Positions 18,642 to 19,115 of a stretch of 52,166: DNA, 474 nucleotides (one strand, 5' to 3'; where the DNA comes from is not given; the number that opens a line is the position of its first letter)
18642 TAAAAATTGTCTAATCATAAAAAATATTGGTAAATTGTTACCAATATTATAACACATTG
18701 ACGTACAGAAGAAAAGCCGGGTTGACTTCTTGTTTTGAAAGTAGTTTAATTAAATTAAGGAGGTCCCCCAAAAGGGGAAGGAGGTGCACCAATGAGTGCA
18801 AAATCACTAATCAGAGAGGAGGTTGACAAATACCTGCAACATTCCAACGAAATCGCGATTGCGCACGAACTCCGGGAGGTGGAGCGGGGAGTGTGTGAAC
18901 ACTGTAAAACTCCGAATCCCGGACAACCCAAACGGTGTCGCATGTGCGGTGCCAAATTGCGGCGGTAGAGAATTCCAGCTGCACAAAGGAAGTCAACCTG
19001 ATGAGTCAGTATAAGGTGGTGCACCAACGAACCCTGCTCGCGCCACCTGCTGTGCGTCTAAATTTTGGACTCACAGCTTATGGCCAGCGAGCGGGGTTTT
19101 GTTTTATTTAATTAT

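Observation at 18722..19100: Stand-alone G+C-rich transcription unit: compact RNase-P-like structured RNA or a zinc-ribbon mini-gene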

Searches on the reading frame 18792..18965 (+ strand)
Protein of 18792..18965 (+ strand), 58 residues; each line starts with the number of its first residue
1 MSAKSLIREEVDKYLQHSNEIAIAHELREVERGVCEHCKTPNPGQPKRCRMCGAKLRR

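Call 7: search_protein_families(library=pfam, proteins=[window:18792-18965:+], max_evalue=10)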
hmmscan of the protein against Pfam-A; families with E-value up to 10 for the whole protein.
seq(58 aa): 4 families
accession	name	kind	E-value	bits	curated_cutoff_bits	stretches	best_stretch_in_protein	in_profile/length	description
PF12773.13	DZR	-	0.0024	18.5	27.3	1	35-57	1-23/45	Double zinc ribbon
PF00641.23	Zn_ribbon_RanBP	-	0.016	14.9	27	1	35-55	7-27/30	Zn-finger in Ran binding protein and others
PF18912.6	DZR_2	-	0.028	14.7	27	1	29-56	18-46/56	Double zinc ribbon domain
PF24463.1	DUF7577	-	0.43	10.7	28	1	34-57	4-27/27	Domain of unknown function (DUF7577)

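Call 8: search_protein_families(library=ncbifam, proteins=[window:18792-18965:+], max_evalue=10)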
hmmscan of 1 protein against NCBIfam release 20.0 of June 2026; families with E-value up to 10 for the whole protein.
seq(58 aa): 4 families
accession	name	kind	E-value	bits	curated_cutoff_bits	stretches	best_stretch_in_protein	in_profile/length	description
NF003161.0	PRK04136.1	equivalog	0.00024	20.6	54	1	28-55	10-37/49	50S ribosomal protein L40e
NF041259.1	mono_DmmA_fam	domain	0.013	15.8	60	1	17-56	36-80/101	dimethylamine monooxygenase subunit DmmA family protein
NF011149.0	PRK14559.1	equivalog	0.092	11.4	374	1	34-57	3-26/642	serine/threonine phosphatase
TIGR04402.2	mob_CxxC_CxxC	subfamily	0.14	12.4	70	1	19-54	144-179/180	mobilome CxxCx(11)CxxC protein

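Call 10: find_homologous_proteins(query=window:18792-18965:+, max_evalue=1)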
Query seq(58 aa) (58 aa): 1 proteins with E <= 1 among 1 candidates.
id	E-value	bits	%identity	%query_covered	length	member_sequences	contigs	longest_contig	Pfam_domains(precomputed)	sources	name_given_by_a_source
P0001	2.5e-32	126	100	100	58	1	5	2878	-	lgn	-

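Call 11: find_encoding_contigs(protein=window:18792-18965:+, flank=5000)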
Protein seq(58 aa) (58 aa): 5 contigs read that carry it; 5 places shown.
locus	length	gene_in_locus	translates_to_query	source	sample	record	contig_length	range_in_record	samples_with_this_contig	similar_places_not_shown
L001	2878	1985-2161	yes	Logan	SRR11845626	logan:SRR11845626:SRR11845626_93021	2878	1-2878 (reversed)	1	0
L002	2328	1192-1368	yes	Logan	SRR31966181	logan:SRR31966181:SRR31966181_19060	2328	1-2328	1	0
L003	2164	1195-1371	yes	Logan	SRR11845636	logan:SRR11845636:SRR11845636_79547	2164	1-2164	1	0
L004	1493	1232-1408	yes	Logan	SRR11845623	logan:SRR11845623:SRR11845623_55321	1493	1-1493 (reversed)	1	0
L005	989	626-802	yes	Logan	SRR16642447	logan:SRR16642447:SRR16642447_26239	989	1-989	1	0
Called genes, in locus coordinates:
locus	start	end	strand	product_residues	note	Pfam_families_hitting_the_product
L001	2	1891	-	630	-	?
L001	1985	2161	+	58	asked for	-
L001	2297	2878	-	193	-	?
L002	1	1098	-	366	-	?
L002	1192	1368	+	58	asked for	-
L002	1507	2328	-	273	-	?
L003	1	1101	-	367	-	?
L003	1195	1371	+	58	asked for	-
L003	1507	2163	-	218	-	?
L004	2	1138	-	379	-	?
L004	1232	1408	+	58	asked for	-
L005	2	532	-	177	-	?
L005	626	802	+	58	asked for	-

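Call 22: search_protein_representatives(protein=window:18792-18965:+)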
Query: 58 residues. Proteins with E-value up to 0.001 (for the whole library): 8; up to 1e-10: 1; up to 1e-30: 1. The best 8 are listed.
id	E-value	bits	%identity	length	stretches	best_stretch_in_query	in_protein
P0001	7.9e-33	126.1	100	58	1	1-58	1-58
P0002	2.7e-06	43.1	35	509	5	31-57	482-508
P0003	1.6e-05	40.6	35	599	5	5-39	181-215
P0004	1.0e-04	38.1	35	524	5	15-45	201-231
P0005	1.2e-04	37.9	25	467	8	19-50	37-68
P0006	1.6e-04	37.5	50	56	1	7-58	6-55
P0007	1.8e-04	37.4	40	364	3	31-57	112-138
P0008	2.3e-04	37.0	38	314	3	30-57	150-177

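Call 26: find_homologous_proteins(query=A2, max_evalue=10)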
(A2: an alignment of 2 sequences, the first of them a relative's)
Query A2 (2 sequences) (58 aa, profile of the alignment): 2 proteins with E <= 10 among 2 candidates.
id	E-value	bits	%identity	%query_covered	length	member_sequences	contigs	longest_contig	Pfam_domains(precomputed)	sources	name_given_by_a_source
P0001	3.8e-34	134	100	100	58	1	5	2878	-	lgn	-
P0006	4.4e-29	118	51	86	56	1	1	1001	-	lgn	-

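Call 27: find_encoding_contigs(protein=P0006, flank=5000)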
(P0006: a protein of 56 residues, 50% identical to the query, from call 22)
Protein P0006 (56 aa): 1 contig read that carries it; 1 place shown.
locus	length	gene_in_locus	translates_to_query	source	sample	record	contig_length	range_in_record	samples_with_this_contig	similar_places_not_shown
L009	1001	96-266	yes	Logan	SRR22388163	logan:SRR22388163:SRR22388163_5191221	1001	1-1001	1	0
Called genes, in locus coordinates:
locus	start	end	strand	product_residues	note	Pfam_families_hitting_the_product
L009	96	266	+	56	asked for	-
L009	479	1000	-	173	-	?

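Call 35: find_related_loci(query=A2, collection=viral_contigs, flank=3000)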
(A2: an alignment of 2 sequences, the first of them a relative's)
Query A2 (58 aa) in viral_contigs; peptide patterns used: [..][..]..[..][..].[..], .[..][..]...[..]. (x = any residue, [..] = any of these).
135 stretches matched a pattern, but none encodes a relative of the query by tblastn (E <= 1e-3).

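Call 58: search_protein_families(library=padloc, proteins=[window:18792-18965:+], max_evalue=1)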
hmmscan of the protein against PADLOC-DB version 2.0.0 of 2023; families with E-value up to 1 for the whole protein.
seq(58 aa): 1 family
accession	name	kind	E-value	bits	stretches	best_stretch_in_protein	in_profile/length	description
PDLC00250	LmuB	-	0.071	9.8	1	4-56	248-299/582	AAA ATPase domain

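Call 59: search_protein_families(library=phrogs, proteins=[window:18792-18965:+], max_evalue=1)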
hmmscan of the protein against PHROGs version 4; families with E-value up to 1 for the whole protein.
seq(58 aa): 3 families
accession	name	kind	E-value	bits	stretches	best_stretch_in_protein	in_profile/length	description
phrog_12167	-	unknown function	0.017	16.3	1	25-56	135-166/182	-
phrog_4958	-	unknown function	0.19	12.8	1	26-57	14-45/100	-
phrog_1494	-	unknown function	0.49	10.5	0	43-57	196-210/226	-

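Call 67: predict_structure(alignment_id=A2)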
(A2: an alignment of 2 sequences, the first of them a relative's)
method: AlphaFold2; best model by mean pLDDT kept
length: 58 residues; sequences in the alignment: 2
mean_pLDDT: 78.6   pTM: 0.42
mean pLDDT of the five models: 78.6, 77.9, 76.3, 76.2, 73.5
residues with pLDDT >= 90: 4; 70-90: 38; 50-70: 16; < 50: 0
segments of 3 or more residues with pLDDT < 50: none
pLDDT, mean of each block of 10 residues (from residue 1): 69 88 71 80 82 83
secondary structure, 60 per line:
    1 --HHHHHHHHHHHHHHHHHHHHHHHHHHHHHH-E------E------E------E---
elements in order: H3-32

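Call 73: fold_search(model_id=the predicted structure, library=pdb)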
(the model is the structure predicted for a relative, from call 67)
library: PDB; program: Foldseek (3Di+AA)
matches with E <= 10: 185; with E <= 0.001: 0
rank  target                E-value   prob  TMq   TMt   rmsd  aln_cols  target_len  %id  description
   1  5af6_I                3.2e-01  0.89  0.35  0.69   1.2        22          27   36  Structure of Lys33-linked diUb bound to Trabid NZF1 (released 2015-03-25)
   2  5af6_G                4.1e-01  0.85  0.35  0.65   1.2        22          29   36  Structure of Lys33-linked diUb bound to Trabid NZF1 (released 2015-03-25)
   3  7pwg_m                4.1e-01  0.57  0.41  0.45   3.1        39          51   28  Cryo-EM structure of large subunit of Giardia lamblia ribosome at 2.7 A resolution (released 2022-04-20)
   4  4s1z_I                4.7e-01  0.84  0.35  0.71   1.1        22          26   36  Crystal structure of TRABID NZF1 in complex with K29 linked di-Ubiquitin (released 2015-04-08)
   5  8fru_m                5.5e-01  0.75  0.47  0.53   2.4        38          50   29  60S subunit of the Giardia lamblia 80S ribosome (released 2024-01-31)
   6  5af6_H                5.9e-01  0.80  0.39  0.71   1.4        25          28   32  Structure of Lys33-linked diUb bound to Trabid NZF1 (released 2015-03-25)
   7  9znf_Ab               5.9e-01  0.69  0.41  0.53   2.8        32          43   31  Cryo-EM structure of the Methanosarcina acetivorans 70S ribosome in complex with SriA and SriB (released 2026-01-28)
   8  8bsi_Ls               6.4e-01  0.63  0.48  0.58   2.5        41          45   34  Giardia ribosome chimeric hybrid-like GDP+Pi bound state (B1) (released 2023-03-15)
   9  8br8_Ls               6.4e-01  0.63  0.47  0.55   2.4        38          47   29  Giardia ribosome in POST-T state (A1) (released 2023-03-15)
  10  6dcr_B                6.4e-01  0.11  0.19  0.03   7.1        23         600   35  E. coli PriA helicase winged helix domain deletion protein (released 2018-09-05)
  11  9qf4_Bg               6.9e-01  0.82  0.36  0.44   1.0        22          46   50  Structure of P. furiosus 70S ribosome grown at 95 degC (released 2025-11-05)
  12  3a9k_C                7.4e-01  0.84  0.41  0.75   2.1        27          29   22  Crystal structure of the mouse TAB3-NZF in complex with Lys63-linked di-ubiquitin (released 2009-12-08)
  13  4xxb_B                8.0e-01  0.75  0.35  0.48   1.1        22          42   36  Crystal structure of human MDM2-RPL11 (released 2015-08-12)
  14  9nri_Be               8.0e-01  0.44  0.32  0.41   4.4        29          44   28  Methanosarcina acetivorans 50S subunit obtained from acetate-grown cells (released 2025-09-24)
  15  9e6q_Ag               8.6e-01  0.66  0.50  0.56   2.1        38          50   26  Cryo-EM structure of the Pyrobaculum calidifontis 50S ribosomal subunit in complex with Dri (released 2024-11-20)
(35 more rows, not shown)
